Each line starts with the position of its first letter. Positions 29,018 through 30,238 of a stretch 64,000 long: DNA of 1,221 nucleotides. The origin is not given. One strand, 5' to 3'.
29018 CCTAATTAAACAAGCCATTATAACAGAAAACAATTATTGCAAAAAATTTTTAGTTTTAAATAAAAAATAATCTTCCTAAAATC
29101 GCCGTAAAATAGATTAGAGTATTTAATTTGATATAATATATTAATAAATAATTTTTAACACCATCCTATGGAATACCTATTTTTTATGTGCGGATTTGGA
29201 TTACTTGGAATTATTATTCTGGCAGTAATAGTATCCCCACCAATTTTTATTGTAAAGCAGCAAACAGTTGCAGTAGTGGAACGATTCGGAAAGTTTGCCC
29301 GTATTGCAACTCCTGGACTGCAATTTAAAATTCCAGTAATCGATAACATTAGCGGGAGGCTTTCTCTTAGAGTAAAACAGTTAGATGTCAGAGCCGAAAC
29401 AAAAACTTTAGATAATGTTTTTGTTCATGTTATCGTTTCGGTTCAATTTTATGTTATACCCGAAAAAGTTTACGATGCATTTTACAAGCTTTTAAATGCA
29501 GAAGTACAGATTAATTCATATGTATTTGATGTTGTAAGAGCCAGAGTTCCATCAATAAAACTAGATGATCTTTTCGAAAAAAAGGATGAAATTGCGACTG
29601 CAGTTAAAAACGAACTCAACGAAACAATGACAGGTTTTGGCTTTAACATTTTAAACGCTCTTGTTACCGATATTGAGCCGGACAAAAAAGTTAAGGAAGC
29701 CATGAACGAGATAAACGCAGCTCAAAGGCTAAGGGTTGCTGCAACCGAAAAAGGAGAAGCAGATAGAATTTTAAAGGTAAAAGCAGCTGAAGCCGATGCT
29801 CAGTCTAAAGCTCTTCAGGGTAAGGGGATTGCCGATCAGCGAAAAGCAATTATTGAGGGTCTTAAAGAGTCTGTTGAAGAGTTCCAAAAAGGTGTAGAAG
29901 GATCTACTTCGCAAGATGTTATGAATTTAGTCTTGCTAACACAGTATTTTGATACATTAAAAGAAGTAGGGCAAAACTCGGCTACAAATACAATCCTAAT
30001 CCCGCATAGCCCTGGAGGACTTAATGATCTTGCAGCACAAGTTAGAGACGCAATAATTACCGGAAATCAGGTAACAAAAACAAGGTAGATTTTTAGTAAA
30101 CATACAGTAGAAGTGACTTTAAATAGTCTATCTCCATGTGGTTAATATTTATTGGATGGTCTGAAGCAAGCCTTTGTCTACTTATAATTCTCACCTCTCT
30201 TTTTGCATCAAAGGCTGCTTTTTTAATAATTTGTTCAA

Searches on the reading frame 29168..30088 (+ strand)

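Call 3: search_protein_families(library=pfam, proteins=[window:29168-30088:+], max_evalue=0.01)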
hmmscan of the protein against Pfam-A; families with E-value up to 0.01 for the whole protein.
window:29168-30088:+ (306 aa): 1 family
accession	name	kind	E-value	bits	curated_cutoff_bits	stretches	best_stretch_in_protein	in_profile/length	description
PF01145.31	Band_7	-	4.2e-32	112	23.6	1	27-199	1-175/176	SPFH domain / Band 7 family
